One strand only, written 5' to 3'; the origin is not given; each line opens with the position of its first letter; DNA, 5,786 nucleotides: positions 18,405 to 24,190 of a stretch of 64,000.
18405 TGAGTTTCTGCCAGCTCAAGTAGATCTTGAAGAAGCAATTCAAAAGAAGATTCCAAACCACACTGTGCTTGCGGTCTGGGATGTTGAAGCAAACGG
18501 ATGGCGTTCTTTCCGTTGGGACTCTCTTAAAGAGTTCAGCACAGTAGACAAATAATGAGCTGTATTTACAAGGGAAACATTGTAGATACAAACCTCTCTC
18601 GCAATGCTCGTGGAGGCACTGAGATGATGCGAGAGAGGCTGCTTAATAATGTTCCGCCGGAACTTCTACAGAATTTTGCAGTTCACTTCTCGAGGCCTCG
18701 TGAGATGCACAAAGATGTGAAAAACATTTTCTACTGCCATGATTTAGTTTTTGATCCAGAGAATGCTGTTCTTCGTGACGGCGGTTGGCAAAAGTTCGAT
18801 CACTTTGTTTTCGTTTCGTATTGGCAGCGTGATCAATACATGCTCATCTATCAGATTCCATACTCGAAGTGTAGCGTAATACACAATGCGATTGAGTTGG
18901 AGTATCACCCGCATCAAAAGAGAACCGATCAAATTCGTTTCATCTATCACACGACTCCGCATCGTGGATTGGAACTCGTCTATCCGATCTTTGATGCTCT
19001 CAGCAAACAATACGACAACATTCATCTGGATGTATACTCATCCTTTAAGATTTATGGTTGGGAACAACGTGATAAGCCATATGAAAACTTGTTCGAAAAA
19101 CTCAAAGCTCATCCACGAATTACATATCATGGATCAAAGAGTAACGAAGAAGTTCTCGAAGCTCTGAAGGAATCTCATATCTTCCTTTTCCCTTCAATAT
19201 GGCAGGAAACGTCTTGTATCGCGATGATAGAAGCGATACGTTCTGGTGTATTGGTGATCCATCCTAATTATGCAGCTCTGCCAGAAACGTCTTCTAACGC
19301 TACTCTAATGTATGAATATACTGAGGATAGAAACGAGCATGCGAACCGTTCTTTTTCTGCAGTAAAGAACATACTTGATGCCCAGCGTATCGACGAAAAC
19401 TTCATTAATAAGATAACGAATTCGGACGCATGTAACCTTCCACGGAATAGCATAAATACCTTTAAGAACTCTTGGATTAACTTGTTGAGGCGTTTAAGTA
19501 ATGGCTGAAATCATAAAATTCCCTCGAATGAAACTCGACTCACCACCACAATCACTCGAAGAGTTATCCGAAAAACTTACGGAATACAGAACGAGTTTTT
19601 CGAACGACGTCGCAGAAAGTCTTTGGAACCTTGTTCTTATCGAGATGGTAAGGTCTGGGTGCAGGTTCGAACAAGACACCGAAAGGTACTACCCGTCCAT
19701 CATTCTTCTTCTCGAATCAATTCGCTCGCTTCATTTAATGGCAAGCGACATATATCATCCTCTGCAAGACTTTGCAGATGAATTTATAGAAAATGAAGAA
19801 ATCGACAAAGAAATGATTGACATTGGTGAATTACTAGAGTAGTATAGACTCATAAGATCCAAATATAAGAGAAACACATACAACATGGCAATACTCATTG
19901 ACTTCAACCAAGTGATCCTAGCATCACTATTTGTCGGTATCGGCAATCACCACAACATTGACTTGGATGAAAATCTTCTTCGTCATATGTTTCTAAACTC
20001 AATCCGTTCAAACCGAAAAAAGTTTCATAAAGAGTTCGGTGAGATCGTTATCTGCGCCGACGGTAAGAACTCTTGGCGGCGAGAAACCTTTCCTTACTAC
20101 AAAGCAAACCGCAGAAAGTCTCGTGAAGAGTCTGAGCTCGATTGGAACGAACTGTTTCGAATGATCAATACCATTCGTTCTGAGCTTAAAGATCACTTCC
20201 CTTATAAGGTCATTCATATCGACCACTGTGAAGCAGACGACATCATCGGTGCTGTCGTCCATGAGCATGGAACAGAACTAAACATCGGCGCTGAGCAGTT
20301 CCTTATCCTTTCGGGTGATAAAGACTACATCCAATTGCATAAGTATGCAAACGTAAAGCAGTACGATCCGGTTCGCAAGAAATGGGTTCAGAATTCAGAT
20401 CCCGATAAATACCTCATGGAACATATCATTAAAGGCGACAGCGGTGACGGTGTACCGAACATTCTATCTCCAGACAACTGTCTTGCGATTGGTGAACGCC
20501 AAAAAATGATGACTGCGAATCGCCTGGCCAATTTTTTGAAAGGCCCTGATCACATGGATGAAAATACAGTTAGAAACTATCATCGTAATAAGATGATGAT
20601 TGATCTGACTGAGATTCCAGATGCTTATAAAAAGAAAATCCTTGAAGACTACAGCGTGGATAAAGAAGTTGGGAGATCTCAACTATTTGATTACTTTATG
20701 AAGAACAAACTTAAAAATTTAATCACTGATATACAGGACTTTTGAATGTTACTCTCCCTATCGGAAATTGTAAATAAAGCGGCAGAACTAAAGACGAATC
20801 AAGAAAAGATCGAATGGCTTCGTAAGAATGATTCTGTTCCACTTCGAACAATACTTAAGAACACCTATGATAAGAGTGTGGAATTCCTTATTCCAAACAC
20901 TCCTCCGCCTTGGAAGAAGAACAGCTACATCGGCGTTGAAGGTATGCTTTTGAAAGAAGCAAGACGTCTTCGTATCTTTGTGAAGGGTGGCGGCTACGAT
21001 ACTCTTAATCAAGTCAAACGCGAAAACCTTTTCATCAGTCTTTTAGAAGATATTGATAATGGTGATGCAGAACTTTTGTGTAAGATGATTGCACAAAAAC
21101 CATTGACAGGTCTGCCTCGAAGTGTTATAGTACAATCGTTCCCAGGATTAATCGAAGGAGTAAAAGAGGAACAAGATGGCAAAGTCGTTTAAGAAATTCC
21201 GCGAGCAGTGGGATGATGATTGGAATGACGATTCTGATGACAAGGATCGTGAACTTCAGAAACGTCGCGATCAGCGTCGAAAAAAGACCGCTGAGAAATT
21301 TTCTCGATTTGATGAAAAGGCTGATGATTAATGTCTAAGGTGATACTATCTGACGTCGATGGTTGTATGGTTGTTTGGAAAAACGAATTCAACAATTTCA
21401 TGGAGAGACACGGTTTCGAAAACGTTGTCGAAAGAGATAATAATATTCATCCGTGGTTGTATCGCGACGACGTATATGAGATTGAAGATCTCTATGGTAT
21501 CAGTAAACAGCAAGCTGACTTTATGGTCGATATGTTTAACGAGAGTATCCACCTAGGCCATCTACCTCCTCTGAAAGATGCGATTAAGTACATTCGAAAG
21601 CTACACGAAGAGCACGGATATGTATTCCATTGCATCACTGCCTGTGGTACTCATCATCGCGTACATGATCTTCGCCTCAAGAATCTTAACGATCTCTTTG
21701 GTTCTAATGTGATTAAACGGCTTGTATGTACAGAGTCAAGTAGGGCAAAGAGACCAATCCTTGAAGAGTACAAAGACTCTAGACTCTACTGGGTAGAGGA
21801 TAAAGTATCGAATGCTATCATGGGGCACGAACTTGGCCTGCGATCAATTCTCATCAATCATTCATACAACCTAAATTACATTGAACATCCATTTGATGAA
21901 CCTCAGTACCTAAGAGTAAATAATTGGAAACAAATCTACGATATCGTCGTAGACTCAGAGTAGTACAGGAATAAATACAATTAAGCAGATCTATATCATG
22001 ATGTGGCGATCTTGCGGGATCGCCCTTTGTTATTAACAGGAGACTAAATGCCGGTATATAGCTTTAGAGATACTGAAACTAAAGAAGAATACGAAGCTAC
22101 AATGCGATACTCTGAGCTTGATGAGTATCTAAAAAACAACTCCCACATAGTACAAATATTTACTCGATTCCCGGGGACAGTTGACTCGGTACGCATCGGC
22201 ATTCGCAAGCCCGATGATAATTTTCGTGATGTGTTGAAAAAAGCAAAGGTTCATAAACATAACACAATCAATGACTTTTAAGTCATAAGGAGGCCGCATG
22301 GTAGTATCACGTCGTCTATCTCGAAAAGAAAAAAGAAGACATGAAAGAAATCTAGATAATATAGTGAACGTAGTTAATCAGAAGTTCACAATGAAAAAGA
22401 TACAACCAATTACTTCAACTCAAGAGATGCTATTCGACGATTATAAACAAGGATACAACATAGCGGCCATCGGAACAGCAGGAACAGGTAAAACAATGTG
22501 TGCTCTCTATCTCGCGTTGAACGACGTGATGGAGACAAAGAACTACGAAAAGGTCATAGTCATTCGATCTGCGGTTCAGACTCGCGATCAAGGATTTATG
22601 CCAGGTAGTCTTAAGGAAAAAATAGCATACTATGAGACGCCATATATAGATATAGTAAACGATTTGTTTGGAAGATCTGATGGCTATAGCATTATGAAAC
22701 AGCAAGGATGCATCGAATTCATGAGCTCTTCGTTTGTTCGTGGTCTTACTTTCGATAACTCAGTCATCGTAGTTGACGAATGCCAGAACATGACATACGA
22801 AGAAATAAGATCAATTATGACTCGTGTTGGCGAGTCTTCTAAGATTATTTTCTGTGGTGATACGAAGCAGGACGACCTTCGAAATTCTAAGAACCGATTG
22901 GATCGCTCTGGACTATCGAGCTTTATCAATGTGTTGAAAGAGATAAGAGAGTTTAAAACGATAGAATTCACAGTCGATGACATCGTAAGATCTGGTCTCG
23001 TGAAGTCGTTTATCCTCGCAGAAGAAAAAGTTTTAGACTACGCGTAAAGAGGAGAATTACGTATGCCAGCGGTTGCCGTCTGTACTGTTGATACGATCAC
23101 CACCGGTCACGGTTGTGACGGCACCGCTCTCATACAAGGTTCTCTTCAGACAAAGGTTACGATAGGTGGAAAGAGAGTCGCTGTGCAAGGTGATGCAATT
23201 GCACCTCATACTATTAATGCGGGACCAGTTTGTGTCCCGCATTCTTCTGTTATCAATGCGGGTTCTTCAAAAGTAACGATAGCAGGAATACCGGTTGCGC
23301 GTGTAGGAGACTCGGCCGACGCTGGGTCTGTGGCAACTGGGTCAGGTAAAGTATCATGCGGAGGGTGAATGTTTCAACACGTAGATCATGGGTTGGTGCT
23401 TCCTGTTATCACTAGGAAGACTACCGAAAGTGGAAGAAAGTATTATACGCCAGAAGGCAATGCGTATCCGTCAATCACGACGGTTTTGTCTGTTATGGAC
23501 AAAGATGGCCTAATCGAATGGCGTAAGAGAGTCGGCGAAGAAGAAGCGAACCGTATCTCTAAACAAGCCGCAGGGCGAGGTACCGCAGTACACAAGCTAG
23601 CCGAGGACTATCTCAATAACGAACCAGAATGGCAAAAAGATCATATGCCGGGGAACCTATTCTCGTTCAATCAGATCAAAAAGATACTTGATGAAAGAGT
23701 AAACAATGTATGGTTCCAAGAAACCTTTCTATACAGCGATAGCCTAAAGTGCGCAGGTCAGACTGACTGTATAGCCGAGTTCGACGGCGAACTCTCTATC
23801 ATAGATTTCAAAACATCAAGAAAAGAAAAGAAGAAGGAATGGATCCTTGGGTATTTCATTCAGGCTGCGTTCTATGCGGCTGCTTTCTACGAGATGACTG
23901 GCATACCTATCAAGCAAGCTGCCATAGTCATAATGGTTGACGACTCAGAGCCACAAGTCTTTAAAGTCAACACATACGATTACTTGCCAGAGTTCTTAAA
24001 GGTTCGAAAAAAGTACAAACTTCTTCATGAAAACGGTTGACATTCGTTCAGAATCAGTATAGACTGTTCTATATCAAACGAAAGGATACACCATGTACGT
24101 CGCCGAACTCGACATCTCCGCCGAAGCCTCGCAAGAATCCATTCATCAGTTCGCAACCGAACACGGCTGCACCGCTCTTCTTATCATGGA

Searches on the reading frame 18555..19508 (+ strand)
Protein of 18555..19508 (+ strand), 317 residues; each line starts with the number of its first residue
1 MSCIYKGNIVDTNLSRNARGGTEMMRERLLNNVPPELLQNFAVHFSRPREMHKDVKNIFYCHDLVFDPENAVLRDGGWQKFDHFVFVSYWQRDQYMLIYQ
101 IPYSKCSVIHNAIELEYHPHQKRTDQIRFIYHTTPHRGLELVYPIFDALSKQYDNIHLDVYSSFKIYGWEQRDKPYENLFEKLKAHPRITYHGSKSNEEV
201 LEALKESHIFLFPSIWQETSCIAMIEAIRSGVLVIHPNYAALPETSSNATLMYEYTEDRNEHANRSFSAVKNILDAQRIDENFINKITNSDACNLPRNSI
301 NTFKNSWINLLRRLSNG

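Call 18: search_protein_families(library=pfam, proteins=[window:18555-19508:+], max_evalue=0.0001)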
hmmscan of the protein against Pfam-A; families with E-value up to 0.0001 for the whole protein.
window:18555-19508:+ (317 aa): 2 families
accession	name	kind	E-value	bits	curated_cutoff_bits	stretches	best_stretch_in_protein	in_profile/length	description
PF00534.26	Glycos_transf_1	-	1.5e-12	47.9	26.4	1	121-248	12-133/172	Glycosyl transferases group 1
PF13692.12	Glyco_trans_1_4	-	1.3e-08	35.7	27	1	163-246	35-115/142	Glycosyl transferases group 1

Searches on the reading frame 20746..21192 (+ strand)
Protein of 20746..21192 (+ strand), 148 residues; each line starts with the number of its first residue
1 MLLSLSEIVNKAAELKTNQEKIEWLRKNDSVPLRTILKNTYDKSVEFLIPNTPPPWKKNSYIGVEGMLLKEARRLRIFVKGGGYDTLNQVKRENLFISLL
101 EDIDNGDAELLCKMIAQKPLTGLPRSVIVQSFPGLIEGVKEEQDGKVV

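Call 68: search_protein_families(library=pfam, proteins=[window:20746-21192:+], max_evalue=0.001)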
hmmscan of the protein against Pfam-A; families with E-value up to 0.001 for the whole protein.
window:20746-21192:+ (148 aa): 1 family
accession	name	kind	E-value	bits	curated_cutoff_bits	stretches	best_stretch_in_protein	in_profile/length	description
PF20025.4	DUF6433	-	3.7e-26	91.8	38.9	1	8-116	1-110/115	Family of unknown function (DUF6433)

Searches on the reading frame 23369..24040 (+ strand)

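Call 18: search_protein_families(library=pfam, proteins=[window:23369-24040:+], max_evalue=0.0001)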
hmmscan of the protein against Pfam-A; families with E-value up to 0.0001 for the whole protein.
window:23369-24040:+ (223 aa): 1 family
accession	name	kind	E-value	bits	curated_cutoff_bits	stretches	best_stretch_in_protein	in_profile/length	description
PF12705.13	PDDEXK_1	-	5e-08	33.6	22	1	124-180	121-178/247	PD-(D/E)XK nuclease superfamily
